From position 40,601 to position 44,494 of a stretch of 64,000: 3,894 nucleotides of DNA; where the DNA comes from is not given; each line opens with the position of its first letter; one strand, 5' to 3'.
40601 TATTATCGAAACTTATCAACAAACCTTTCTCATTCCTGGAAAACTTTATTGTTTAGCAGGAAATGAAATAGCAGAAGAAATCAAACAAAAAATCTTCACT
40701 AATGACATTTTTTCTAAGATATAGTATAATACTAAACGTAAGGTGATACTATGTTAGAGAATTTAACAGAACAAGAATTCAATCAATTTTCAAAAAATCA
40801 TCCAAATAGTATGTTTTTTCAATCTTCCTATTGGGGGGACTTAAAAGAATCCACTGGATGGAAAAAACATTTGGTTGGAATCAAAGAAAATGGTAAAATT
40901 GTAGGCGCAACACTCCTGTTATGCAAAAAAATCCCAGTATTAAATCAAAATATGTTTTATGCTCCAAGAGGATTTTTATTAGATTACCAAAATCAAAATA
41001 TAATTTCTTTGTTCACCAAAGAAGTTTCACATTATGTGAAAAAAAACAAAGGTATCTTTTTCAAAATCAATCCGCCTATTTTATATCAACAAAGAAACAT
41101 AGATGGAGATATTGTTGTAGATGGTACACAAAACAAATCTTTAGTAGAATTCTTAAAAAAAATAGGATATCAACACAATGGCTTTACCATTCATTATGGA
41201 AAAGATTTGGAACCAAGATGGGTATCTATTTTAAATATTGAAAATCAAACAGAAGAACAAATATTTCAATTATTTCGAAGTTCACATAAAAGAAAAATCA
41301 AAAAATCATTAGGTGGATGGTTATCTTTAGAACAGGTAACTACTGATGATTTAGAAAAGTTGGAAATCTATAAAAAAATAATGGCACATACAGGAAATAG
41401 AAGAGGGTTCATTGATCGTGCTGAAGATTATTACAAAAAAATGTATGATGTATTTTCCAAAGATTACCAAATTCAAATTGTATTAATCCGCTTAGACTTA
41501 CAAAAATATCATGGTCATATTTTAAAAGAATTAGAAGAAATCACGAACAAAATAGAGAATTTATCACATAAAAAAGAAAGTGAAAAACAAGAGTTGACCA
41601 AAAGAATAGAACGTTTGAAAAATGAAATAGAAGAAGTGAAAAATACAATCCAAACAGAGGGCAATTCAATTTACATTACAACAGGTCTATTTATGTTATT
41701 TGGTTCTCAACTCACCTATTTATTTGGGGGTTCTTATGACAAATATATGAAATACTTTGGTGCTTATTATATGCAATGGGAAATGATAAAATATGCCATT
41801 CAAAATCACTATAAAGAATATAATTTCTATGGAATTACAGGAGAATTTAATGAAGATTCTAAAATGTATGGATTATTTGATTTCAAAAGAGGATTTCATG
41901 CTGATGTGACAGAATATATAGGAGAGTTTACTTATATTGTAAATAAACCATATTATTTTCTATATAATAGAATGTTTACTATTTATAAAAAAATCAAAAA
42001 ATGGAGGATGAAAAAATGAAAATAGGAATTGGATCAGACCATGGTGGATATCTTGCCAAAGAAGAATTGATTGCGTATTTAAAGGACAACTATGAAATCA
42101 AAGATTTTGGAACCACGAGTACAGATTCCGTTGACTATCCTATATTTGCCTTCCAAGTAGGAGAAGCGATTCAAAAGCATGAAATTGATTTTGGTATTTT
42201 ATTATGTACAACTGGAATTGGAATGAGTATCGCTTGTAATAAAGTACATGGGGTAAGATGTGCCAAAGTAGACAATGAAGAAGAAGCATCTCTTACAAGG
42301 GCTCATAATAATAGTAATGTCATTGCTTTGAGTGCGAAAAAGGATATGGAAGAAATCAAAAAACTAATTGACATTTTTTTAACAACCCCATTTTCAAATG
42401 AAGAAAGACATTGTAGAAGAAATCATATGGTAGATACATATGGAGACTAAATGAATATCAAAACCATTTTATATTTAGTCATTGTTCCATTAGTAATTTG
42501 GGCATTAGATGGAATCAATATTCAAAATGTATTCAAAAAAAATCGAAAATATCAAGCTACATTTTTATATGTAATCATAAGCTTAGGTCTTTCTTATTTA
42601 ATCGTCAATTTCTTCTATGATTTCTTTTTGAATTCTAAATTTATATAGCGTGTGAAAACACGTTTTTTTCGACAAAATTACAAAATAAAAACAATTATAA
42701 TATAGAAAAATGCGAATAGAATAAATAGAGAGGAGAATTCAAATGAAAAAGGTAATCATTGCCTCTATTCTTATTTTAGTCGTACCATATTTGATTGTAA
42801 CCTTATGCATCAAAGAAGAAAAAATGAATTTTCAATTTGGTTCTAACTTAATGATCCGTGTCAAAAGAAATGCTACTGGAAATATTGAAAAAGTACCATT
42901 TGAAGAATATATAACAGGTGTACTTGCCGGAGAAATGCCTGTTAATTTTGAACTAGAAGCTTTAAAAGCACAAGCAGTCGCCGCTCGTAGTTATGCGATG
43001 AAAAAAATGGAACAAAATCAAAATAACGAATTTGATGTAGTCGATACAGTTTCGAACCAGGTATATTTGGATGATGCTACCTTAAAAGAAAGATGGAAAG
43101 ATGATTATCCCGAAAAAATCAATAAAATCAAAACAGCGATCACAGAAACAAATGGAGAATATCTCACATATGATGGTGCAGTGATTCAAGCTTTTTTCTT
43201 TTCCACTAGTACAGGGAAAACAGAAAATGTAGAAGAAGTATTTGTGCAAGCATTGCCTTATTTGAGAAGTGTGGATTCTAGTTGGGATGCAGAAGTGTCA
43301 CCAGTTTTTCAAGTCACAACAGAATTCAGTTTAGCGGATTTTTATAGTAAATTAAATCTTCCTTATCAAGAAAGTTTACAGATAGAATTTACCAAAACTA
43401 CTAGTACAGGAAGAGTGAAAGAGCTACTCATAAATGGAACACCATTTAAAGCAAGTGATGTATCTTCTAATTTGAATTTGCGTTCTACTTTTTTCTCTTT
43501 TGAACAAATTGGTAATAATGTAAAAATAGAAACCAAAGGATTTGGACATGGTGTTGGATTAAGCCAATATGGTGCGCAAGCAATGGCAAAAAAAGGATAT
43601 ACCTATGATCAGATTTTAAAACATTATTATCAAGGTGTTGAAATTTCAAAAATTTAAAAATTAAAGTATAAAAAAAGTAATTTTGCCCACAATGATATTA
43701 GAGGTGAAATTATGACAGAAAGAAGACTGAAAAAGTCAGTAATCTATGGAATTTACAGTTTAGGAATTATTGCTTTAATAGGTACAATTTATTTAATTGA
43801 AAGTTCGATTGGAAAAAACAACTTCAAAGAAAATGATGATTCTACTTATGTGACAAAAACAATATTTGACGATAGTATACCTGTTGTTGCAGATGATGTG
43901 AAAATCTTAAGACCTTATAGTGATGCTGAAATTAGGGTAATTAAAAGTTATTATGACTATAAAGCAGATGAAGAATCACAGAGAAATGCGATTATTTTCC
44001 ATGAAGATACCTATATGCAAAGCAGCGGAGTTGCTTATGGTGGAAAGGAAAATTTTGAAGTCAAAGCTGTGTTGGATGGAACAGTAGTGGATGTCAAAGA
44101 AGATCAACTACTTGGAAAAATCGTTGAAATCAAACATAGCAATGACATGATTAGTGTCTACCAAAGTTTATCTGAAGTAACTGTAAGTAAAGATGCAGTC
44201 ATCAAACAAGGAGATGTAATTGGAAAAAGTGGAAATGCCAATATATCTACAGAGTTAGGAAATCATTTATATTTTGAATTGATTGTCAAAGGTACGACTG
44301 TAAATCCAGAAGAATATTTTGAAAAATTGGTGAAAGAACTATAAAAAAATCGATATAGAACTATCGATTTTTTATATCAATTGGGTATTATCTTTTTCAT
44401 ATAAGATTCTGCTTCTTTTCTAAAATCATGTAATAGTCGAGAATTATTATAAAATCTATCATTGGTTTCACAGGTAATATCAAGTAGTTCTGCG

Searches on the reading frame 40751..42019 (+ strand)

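Call 3: search_protein_families(library=pfam, proteins=[window:40751-42019:+], max_evalue=1)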
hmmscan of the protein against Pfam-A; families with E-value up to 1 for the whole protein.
window:40751-42019:+ (422 aa): 18 families
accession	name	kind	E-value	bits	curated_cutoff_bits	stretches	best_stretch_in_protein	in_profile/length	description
PF02388.22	FemAB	-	9.1e-106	354.5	24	1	5-406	1-402/406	FemAB family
PF05478.16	Prominin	-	5.9e-05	21.8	34.3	1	222-309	629-716/799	Prominin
PF07889.17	DUF1664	-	0.00073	20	34.6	1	261-305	43-87/124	Protein of unknown function (DUF1664)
PF23067.1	MG280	-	0.0027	17.7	27.4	1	232-307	67-145/259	Uncharacterised protein MG280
PF13480.13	Acetyltransf_6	-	0.015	15.9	22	1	315-364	90-137/143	Acetyltransferase (GNAT) domain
PF24531.2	ANC1_spectrin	-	0.036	14.9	27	1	259-301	41-86/95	Nuclear anchorage protein 1, spectrin repeat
PF19962.4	EAD9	-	0.037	14.2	25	1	275-305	4-34/62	Effector-associated domain 9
PF15905.10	HMMR_N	-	0.04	13.8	30.1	1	240-305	257-322/330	Hyaluronan mediated motility receptor N-terminal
PF06698.16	DUF1192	-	0.054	14.1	25.5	1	280-304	23-47/58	Protein of unknown function (DUF1192)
PF05008.21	V-SNARE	-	0.055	14.4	25.9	1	250-296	5-51/92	Vesicle transport v-SNARE protein N-terminus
PF05873.17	Mt_ATP-synt_D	-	0.088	13.1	27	1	231-295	64-126/154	ATP synthase D chain, mitochondrial (ATP5H)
PF17111.11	PigL_N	-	0.1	12.4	27.2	1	259-301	164-206/209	Pigment biosynthesis cluster protein PigL N-terminal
PF07072.16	ZapD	-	0.12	12.6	27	1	244-301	35-89/210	Cell division protein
PF04513.17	Baculo_PEP_C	-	0.26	11.8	38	1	241-304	27-87/140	Baculovirus polyhedron envelope protein, PEP, C terminus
PF02663.19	FmdE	-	0.3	11.6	22.9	1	226-296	63-126/133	FmdE, Molybdenum formylmethanofuran dehydrogenase operon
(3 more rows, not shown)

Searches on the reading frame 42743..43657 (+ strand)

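Call 3: search_protein_families(library=pfam, proteins=[window:42743-43657:+], max_evalue=1)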
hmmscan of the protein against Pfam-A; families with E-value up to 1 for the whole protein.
window:42743-43657:+ (304 aa): 1 family
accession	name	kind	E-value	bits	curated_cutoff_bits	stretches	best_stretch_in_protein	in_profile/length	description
PF08486.15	SpoIID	-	1e-26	93.8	23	1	43-143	3-97/97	Stage II sporulation protein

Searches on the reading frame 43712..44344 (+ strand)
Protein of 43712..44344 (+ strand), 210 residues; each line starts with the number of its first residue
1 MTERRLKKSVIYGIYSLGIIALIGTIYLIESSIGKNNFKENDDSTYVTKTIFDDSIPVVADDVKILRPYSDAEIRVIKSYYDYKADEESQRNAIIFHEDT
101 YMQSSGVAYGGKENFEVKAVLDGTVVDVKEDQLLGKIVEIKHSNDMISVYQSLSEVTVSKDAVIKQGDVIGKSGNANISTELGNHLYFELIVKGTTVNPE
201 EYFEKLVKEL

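Call 3: search_protein_families(library=pfam, proteins=[window:43712-44344:+], max_evalue=1)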
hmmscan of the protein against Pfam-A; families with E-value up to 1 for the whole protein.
window:43712-44344:+ (210 aa): 2 families
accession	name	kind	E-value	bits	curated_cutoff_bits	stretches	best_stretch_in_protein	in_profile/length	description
PF01551.29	Peptidase_M23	-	7.7e-22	77.8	28.7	1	104-199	3-96/96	Peptidase family M23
PF19261.4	DUF5904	-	0.18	12.3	25.7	1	15-42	10-37/133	Domain of unknown function (DUF5904)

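Call 5: search_protein_families(library=ncbifam, proteins=[window:43712-44344:+], max_evalue=1)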
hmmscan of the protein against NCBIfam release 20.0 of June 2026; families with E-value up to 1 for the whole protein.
window:43712-44344:+ (210 aa): 17 families
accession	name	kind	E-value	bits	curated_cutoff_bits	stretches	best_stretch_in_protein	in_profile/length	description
NF053738.1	S2SprSpoIIQBc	equivalog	8.3e-45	153.2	250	1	7-209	20-229/232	stage II sporulation protein SpoIIQ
NF052530.1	Heli_ShapePgp3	exception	8.9e-16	57.8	300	1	93-206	156-267/270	peptidoglycan metallopeptidase Pgp3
NF052529.1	PG_M23_Pgp6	exception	1.1e-11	44.1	600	1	112-205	343-434/452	peptidoglycan metallopeptidase Pgp6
NF008652.0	PRK11649.1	equivalog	1.1e-10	40.8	341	1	114-199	323-406/439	murein DD-endopeptidase MepM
NF053825.1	PdgNdpepShyA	equivalog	2.6e-10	39.6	700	1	116-199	308-389/425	peptidoglycan DD-endopeptidase ShyA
NF053824.1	PdgNdpepShyC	equivalog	4.9e-09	35.6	700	1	116-199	308-389/429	peptidoglycan DD-endopeptidase ShyC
NF047755.1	LIC_10271_M23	exception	4.9e-08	33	180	1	95-200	108-206/207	LIC_10271 family cell wall hydrolase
NF008644.1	PRK11637.1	equivalog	2.1e-07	30.3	270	1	105-202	287-382/385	murein hydrolase activator EnvC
NF041208.1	celldiv_DipM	equivalog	3.6e-07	29.8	740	1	112-204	327-418/419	cell division endopeptidase DipM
NF040883.1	amid_act_ActS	equivalog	6.6e-06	25.6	375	1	106-203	138-233/242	amidase activator ActS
NF047657.1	CellWlHdaseLepto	equivalog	2.6e-05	23.8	400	1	100-200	124-217/221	hypothetical protein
NF008123.1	PRK10871.1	equivalog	4.3e-05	23.1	311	1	106-203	267-362/365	murein hydrolase activator NlpD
NF052336.1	PdgHdaseHSB100310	equivalog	0.002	17.5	500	1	106-196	59-147/316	peptidoglycan hydrolase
NF050804.1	CellDivDipMCaul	equivalog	0.0072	15.2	900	1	118-190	542-613/634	cell division endopeptidase DipM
TIGR01043.1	ATP_syn_A_arch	equivalog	0.021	13.2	972.15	1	125-184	26-76/580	ATP synthase subunit A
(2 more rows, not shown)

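Call 71: find_homologous_proteins(query=window:43712-44341:+, max_evalue=1e-20)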
Query window:43712-44341:+ (210 aa): 1781 proteins with E <= 1e-20 among 1987 candidates; the best 120 are listed.
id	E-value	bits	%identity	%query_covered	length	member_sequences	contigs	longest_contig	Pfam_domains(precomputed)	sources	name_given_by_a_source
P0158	1.5e-117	408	92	100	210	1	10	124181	PF01551.30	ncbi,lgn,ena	-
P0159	1.7e-116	405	90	100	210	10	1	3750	PF01551.30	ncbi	-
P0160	5.0e-115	400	88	100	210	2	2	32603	PF01551.30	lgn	-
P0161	2.8e-113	394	88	100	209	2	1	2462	PF01551.30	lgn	-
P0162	5.0e-113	394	85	100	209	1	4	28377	PF01551.30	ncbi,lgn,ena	-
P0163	1.8e-112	392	87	100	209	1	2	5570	PF01551.30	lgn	-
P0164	2.1e-112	392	88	100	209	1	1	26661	PF01551.30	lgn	-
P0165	1.5e-111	389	87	100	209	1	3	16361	PF01551.30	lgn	-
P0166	2.5e-111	388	87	100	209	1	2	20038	PF01551.30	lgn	-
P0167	3.5e-111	388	87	100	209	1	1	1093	PF01551.30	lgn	-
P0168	7.3e-109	380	83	100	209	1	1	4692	PF01551.30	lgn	-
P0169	8.9e-109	380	83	100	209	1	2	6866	PF01551.30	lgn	-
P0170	1.0e-108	380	83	100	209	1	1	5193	PF01551.30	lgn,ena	-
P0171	1.4e-107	376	82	100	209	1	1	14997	PF01551.30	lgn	-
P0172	3.2e-107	375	82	100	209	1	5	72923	PF01551.30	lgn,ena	-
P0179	1.3e-97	343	75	100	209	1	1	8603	PF01551.30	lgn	-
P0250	1.5e-76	275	61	97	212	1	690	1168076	PF01551.30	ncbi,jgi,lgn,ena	jgi:stage II sporulation protein Q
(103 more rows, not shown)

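Call 72: find_encoding_contigs(protein=P0250, flank=5000, max_places=2)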
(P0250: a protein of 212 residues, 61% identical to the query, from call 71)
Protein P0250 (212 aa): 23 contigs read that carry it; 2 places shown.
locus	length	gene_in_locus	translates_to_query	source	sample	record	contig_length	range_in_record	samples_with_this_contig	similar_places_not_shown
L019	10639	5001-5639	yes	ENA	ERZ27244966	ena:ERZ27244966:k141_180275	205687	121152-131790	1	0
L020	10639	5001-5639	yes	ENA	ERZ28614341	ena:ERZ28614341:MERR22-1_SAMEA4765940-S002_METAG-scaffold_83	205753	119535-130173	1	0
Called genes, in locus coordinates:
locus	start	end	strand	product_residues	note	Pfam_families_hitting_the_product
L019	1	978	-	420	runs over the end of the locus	PF02388:FemAB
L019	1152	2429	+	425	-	PF02388:FemAB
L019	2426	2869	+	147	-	PF02502:LacAB_rpiB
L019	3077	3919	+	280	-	-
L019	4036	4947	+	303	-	PF08486:SpoIID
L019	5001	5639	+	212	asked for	PF01551:Peptidase_M23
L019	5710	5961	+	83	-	PF12116:SpoIIID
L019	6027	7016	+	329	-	PF06723:MreB_Mbl, PF00022:Actin (weak), PF00012:HSP70, PF06277:EutA (weak), PF14450:FtsA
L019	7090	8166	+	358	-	PF00953:Glycos_transf_4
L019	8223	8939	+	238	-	PF20730:YetF_N (weak), PF04239:DUF421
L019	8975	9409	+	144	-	PF00293:NUDIX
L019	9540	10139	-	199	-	PF00565:SNase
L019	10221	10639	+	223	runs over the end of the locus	-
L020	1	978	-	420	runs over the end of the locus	PF02388:FemAB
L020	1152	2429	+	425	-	PF02388:FemAB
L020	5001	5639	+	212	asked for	PF01551:Peptidase_M23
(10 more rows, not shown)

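Call 73: find_encoding_contigs(protein=P0179, flank=5000, max_places=2)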
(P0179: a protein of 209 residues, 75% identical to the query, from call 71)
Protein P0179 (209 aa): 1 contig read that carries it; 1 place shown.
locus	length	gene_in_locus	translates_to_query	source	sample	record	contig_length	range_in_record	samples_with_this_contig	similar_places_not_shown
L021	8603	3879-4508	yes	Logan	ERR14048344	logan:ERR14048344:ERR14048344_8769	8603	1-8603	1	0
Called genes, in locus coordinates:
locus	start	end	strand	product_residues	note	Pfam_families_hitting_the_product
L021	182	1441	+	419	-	PF02388:FemAB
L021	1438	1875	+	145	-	PF02502:LacAB_rpiB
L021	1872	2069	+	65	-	PF06612:DUF1146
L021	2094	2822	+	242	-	PF00702:Hydrolase (weak), PF05116:S6PP, PF08282:Hydrolase_3, PF05116:S6PP (weak)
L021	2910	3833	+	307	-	PF08486:SpoIID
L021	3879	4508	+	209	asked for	PF01551:Peptidase_M23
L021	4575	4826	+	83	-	PF12116:SpoIIID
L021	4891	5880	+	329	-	PF06723:MreB_Mbl, PF00022:Actin (weak), PF00012:HSP70, PF06277:EutA (weak), PF14450:FtsA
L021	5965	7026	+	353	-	PF00953:Glycos_transf_4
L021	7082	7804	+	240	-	PF04239:DUF421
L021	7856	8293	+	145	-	PF00293:NUDIX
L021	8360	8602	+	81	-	?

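Call 79: find_encoding_contigs(protein=P0172, flank=5000, max_places=3)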
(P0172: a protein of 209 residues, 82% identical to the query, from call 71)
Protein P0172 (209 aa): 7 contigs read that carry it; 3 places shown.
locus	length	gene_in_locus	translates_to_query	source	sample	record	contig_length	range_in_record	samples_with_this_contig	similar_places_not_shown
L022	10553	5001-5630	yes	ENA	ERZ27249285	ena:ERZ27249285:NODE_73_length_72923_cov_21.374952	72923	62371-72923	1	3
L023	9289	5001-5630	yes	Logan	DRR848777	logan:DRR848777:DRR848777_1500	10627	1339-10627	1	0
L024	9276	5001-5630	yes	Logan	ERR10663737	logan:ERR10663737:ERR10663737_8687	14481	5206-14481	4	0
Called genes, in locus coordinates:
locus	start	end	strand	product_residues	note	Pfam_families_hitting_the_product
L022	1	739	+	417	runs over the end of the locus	PF00275:EPSP_synthase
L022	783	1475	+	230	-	PF00657:Lipase_GDSL, PF13472:Lipase_GDSL_2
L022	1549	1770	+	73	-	PF01197:Ribosomal_L31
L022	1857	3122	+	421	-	PF02388:FemAB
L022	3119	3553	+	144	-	PF02502:LacAB_rpiB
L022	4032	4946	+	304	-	PF08486:SpoIID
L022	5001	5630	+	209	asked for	PF01551:Peptidase_M23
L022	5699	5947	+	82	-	PF12116:SpoIIID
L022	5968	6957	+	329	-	PF06723:MreB_Mbl, PF00022:Actin, PF00012:HSP70, PF06277:EutA (weak), PF14450:FtsA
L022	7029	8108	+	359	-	PF00953:Glycos_transf_4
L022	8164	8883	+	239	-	PF04239:DUF421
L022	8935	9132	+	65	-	-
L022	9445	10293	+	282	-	PF12784:PDDEXK_2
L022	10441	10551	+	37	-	?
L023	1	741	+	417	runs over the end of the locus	PF00275:EPSP_synthase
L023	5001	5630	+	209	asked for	PF01551:Peptidase_M23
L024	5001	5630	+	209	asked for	PF01551:Peptidase_M23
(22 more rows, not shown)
